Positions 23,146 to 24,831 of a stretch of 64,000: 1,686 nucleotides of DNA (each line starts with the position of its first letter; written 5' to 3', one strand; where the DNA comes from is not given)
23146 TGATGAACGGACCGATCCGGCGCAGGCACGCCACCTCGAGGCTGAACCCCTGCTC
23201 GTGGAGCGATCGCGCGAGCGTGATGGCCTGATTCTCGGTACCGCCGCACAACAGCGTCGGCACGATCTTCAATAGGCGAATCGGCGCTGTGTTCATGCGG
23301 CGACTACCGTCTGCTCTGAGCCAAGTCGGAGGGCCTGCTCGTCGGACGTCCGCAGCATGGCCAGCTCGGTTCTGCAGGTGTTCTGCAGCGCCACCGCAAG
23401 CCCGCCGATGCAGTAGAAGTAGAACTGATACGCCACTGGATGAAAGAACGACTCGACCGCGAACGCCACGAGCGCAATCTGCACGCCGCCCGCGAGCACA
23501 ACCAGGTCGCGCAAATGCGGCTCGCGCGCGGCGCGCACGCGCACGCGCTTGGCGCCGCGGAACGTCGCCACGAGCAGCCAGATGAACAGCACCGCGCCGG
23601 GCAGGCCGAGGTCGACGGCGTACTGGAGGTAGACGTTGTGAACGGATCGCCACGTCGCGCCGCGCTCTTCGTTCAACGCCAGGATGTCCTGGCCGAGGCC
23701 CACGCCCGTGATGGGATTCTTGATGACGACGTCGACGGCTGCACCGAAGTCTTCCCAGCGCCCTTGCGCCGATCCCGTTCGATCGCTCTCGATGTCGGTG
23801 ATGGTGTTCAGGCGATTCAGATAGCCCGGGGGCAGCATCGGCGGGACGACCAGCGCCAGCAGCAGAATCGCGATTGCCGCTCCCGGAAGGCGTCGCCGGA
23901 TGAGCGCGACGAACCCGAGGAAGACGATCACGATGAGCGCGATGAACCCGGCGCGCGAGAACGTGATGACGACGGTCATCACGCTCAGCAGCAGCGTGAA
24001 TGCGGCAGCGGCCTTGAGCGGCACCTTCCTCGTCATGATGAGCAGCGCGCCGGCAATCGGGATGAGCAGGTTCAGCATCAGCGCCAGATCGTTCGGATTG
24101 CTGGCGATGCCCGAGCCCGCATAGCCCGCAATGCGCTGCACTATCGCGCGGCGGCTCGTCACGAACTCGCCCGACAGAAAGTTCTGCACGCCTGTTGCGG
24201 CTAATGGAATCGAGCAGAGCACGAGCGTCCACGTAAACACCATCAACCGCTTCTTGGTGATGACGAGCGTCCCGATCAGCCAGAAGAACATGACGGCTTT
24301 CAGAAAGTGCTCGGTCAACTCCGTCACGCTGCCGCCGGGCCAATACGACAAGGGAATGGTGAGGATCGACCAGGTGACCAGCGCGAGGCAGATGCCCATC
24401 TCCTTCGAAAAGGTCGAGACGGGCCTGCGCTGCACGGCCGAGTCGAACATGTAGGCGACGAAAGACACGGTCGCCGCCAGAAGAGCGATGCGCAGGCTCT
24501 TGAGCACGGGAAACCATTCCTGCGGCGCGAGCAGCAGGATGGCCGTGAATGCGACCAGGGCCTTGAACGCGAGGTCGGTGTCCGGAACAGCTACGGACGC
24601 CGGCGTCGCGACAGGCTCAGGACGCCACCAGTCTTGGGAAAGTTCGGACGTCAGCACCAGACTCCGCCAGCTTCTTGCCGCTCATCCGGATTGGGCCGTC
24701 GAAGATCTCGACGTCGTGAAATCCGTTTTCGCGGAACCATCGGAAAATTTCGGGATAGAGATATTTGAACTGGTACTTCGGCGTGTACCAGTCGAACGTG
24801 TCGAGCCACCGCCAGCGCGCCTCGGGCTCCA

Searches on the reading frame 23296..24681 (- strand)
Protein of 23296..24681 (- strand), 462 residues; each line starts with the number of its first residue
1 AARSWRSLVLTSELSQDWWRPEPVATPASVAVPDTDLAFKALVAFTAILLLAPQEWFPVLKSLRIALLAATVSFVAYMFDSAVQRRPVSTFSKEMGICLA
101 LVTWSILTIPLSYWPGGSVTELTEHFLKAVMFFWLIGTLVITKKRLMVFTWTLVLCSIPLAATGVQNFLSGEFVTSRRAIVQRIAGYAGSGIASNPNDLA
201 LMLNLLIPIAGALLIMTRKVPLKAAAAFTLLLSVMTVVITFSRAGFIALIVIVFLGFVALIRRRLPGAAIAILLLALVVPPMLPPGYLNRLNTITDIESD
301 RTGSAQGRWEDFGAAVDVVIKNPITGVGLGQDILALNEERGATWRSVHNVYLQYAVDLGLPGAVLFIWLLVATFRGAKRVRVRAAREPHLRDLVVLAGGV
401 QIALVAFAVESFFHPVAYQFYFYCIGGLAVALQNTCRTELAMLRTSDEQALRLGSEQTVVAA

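Call 19: search_protein_families(library=pfam, proteins=[window:23296-24681:-], max_evalue=0.001)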
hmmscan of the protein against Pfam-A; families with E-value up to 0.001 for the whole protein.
window:23296-24681:- (462 aa): 1 family
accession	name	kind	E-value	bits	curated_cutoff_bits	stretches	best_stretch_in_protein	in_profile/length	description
PF04932.20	Wzy_C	-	1.1e-24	87.3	31.7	1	228-367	1-149/149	O-Antigen ligase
